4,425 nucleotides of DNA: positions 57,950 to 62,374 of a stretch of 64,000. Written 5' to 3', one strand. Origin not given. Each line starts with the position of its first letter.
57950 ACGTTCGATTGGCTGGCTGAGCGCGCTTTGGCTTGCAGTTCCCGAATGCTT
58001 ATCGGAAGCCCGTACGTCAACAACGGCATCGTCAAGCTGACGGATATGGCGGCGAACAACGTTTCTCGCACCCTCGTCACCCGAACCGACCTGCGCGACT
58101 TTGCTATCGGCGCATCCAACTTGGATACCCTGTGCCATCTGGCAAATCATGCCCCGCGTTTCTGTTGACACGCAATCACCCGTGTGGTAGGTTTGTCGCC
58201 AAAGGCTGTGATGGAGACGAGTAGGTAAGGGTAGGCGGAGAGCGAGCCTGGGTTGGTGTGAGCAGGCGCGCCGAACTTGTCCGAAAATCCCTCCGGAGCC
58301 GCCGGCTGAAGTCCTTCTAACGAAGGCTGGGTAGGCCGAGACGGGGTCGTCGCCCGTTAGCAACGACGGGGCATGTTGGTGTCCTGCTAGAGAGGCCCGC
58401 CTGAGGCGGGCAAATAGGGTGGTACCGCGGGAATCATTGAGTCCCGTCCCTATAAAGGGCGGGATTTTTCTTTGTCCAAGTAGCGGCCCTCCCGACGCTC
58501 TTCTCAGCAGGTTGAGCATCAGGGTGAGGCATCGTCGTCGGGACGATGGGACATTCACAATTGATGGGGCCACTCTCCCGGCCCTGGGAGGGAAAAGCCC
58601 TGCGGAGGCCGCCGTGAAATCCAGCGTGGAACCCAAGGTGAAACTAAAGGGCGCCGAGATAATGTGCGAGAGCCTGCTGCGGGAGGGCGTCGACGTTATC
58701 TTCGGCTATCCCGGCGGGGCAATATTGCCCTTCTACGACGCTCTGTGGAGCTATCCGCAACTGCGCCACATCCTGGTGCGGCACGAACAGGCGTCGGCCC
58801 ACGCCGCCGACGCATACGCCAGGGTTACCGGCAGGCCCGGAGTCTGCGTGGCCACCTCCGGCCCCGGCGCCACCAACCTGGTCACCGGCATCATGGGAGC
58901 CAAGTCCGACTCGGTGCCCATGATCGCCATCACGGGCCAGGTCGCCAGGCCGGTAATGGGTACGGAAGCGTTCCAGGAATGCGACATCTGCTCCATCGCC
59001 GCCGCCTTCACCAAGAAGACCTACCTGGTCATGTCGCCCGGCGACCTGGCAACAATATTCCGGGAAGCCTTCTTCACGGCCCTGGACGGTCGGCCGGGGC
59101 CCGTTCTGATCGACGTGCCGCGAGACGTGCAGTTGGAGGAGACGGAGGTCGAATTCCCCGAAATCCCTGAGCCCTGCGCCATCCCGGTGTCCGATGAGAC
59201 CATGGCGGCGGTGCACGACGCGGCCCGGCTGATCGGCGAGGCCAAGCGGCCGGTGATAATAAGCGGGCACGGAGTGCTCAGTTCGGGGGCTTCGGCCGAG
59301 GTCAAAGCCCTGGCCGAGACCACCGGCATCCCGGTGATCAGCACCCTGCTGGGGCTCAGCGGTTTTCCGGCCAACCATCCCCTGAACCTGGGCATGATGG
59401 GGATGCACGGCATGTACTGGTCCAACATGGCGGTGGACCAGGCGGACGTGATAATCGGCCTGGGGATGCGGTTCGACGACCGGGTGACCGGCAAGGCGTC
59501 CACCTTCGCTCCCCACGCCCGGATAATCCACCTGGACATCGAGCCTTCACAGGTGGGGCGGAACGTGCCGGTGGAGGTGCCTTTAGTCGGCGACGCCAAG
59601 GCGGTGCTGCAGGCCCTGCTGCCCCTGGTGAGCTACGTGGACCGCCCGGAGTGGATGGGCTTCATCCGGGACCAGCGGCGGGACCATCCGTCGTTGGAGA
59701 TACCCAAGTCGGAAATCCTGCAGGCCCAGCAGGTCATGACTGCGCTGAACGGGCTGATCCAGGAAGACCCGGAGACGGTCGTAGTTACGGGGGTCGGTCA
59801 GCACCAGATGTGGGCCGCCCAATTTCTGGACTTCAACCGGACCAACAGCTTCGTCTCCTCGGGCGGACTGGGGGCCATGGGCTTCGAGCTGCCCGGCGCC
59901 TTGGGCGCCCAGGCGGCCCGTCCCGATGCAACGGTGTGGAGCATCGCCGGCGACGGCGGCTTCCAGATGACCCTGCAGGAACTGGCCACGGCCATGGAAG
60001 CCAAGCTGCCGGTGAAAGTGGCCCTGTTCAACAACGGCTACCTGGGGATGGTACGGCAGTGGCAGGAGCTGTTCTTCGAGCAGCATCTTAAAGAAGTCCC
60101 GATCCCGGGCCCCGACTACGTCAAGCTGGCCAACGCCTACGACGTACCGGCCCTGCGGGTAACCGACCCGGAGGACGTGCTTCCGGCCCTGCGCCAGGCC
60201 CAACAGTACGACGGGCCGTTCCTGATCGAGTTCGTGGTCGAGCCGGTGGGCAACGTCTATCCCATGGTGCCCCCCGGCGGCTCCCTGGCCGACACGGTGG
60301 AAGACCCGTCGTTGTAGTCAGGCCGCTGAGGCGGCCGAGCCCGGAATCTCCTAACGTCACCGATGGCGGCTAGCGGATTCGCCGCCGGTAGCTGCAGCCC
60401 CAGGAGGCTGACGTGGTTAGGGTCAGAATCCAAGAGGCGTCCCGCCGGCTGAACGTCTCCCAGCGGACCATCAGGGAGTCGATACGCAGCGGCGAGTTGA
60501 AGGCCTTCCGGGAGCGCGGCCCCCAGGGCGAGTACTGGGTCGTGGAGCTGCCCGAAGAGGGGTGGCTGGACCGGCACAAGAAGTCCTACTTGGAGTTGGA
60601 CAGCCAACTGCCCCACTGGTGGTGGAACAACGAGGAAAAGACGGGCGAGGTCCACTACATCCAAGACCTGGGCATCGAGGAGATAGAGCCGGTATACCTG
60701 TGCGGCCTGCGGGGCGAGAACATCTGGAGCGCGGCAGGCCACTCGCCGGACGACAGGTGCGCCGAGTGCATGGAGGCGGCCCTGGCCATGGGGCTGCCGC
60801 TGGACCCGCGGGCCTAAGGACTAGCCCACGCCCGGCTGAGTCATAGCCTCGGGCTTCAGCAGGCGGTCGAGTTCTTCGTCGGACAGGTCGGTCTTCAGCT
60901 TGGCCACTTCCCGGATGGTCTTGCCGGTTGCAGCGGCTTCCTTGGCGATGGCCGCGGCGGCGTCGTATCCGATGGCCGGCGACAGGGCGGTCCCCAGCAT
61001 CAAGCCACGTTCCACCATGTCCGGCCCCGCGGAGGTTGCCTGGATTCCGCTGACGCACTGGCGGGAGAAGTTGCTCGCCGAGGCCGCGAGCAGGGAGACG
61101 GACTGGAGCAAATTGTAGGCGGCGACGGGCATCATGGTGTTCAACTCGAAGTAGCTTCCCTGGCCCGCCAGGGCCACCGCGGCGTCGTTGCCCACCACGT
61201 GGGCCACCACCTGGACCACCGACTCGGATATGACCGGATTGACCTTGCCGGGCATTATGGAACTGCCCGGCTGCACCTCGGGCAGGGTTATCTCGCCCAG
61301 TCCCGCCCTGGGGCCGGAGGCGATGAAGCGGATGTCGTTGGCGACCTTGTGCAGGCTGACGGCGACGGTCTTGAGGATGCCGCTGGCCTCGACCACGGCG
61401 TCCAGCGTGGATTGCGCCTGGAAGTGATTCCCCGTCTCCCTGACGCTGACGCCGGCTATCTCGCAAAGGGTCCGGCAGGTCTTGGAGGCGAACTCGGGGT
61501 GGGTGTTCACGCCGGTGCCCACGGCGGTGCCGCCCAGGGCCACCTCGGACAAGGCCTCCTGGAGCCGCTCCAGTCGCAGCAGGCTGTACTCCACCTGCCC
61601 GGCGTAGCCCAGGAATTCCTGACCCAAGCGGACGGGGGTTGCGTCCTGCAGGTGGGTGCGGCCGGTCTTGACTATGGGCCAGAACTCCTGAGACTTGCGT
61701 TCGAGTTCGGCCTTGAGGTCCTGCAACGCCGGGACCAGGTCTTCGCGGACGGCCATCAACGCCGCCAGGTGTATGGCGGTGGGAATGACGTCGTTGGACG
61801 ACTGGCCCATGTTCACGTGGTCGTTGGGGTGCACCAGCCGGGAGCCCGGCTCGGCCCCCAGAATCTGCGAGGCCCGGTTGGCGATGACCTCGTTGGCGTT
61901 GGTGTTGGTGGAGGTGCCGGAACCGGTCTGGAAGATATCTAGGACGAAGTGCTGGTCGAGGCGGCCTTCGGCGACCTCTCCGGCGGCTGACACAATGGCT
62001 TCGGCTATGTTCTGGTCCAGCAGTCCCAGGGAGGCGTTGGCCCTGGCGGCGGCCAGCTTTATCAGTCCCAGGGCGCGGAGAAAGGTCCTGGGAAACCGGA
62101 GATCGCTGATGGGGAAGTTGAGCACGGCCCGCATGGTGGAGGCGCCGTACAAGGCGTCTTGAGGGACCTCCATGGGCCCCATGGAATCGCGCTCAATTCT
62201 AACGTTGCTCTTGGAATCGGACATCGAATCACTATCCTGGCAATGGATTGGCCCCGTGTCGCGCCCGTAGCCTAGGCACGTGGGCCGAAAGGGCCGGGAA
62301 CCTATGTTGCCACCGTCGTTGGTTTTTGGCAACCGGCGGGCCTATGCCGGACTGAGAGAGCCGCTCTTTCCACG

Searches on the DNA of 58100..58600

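Call 62: search_rna_families(source=window, start=58100, end=58600, threshold=gathering, show_alignments=1)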
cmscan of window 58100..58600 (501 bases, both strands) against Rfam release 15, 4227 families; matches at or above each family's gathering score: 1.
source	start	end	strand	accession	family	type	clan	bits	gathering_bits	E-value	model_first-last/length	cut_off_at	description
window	58199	58454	+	RF00230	T-box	Cis-reg; leader;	-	108.8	93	3.2e-25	1-219/219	no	T-box leader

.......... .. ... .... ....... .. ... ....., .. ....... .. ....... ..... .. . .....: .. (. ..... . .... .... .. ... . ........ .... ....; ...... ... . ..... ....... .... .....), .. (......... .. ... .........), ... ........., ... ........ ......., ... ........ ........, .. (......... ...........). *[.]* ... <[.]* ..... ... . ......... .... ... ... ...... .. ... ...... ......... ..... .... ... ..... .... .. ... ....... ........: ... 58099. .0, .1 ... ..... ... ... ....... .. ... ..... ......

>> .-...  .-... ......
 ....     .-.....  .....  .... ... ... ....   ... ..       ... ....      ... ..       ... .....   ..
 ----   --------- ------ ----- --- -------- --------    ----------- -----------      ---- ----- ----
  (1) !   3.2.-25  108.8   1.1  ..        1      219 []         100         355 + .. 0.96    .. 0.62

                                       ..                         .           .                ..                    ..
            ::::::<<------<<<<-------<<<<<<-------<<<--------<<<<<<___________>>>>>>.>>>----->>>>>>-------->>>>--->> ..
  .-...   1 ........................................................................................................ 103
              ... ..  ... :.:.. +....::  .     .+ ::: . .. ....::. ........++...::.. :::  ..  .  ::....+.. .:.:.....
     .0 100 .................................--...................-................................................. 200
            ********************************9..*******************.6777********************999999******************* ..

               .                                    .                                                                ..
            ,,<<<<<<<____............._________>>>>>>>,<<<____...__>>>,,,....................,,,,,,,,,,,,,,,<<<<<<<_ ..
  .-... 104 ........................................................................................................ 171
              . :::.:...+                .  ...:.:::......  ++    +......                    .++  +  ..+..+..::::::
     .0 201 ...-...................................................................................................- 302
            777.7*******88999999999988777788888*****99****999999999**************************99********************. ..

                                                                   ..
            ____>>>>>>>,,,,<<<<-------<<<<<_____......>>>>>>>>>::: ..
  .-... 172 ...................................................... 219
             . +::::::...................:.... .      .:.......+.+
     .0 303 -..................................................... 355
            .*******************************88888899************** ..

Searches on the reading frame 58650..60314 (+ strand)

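Call 63: search_protein_families(library=ncbifam, proteins=[window:58650-60314:+])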
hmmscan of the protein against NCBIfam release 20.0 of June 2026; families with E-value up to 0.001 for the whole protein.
window:58650-60314:+ (555 aa): 53 families (the best 25 are shown)
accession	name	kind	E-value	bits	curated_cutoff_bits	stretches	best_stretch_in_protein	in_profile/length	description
TIGR00118.1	acolac_lg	equivalog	2.1e-200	666.9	538.35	1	1-551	3-555/557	biosynthetic-type acetolactate synthase large subunit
NF004710.0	PRK06048.1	equivalog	4.2e-199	662.6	976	1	1-550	10-557/561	acetolactate synthase large subunit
NF005860.0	PRK07789.1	equivalog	2.5e-193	643.7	881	1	1-545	36-593/615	acetolactate synthase large subunit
NF004919.0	PRK06276.1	equivalog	5.4e-189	629.3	866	1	1-551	3-558/582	acetolactate synthase large subunit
NF005824.0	PRK07710.1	equivalog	3.2e-185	616.7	976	1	1-548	19-566/573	acetolactate synthase large subunit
NF005651.0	PRK07418.1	subfamily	9.3e-184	612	942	1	1-550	21-579/617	acetolactate synthase large subunit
NF005228.0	PRK06725.1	equivalog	1.2e-181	604.8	991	1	1-544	18-559/571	acetolactate synthase large subunit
NF006524.0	PRK08978.1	equivalog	2.4e-179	597.2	738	1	1-552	3-546/548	acetolactate synthase 2 catalytic subunit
NF006581.0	PRK09107.1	equivalog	3.3e-173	577.2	974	1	1-545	13-568/595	acetolactate synthase 3 large subunit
NF006319.0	PRK08527.1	equivalog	1.1e-168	562.3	905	1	1-549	6-557/565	acetolactate synthase large subunit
NF006016.1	PRK08155.1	equivalog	5.3e-168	559.9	870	1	1-551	5-553/554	acetolactate synthase large subunit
NF005584.0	PRK07282.1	equivalog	2.7e-161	537.9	970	1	1-546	12-556/566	acetolactate synthase large subunit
NF005409.0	PRK06965.1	equivalog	1.3e-156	522.4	1035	1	1-546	23-577/587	acetolactate synthase 3 catalytic subunit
NF005058.0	PRK06466.1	equivalog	4.7e-154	514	951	1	1-548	6-565/574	acetolactate synthase 3 large subunit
NF006525.0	PRK08979.1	equivalog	4.3e-148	494.2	1084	1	1-547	6-562/572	acetolactate synthase 3 large subunit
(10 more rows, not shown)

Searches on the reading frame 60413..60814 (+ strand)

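Call 63: search_protein_families(library=ncbifam, proteins=[window:60413-60814:+])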
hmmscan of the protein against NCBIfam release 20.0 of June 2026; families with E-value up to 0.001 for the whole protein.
window:60413-60814:+ (134 aa): 1 family
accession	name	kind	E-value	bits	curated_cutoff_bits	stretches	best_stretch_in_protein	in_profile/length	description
TIGR01764.1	excise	domain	3.8e-06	27.2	28.8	1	6-33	4-31/49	excisionase family DNA-binding protein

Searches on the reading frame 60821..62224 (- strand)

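Call 41: search_protein_families(library=ncbifam, proteins=[window:60821-62224:-])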
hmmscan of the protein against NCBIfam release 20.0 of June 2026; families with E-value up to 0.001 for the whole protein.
window:60821-62224:- (467 aa): 19 families
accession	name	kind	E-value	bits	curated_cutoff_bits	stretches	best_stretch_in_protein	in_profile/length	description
NF008909.0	PRK12273.1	subfamily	2.5e-166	554.2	510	1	6-465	3-465/474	aspartate ammonia-lyase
TIGR00979.1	fumC_II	equivalog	1.9e-165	551.1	664.75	1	8-462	1-457/458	class II fumarate hydratase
TIGR00839.1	aspA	equivalog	2.8e-143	478.3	681.2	1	9-465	1-460/468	aspartate ammonia-lyase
NF011092.0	PRK14515.1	subfamily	5.6e-141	470.6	876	1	3-466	6-470/479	aspartate ammonia-lyase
NF009089.0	PRK12425.1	equivalog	8.5e-138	460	840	1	9-465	3-461/464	class II fumarate hydratase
TIGR02426.1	protocat_pcaB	equivalog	2.4e-24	85.9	355.75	1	46-348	18-293/338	3-carboxy-cis,cis-muconate cycloisomerase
NF006554.0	PRK09053.1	equivalog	2.5e-22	79.3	595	1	45-460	24-432/453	3-carboxy-cis,cis-muconate cycloisomerase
TIGR00928.1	purB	equivalog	2.9e-22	79.1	326.2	1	134-344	88-291/436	adenylosuccinate lyase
NF004631.0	PRK05975.1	equivalog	3.1e-18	65.9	371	1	56-339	37-291/352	3-carboxy-cis,cis-muconate cycloisomerase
TIGR00838.1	argH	equivalog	1.2e-17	64.1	279.5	1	136-348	100-302/455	argininosuccinate lyase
NF052536.2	CoM_syn_XcbD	exception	1.8e-16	59.9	600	1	60-461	40-431/443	3-sulfopropionylcysteine synthase XcbD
NF006500.1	PRK08937.2-4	subfamily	3.4e-14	52.5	626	1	58-393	38-348/448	adenylosuccinate lyase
NF008964.0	PRK12308.1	equivalog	2.6e-13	49.2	657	1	137-350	103-306/624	argininosuccinate lyase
NF002563.0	PRK02186.1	subfamily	5.5e-13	48.1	625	1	137-401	510-764/890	argininosuccinate lyase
NF006764.0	PRK09285.1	equivalog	9.8e-12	44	446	1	134-332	114-306/456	adenylosuccinate lyase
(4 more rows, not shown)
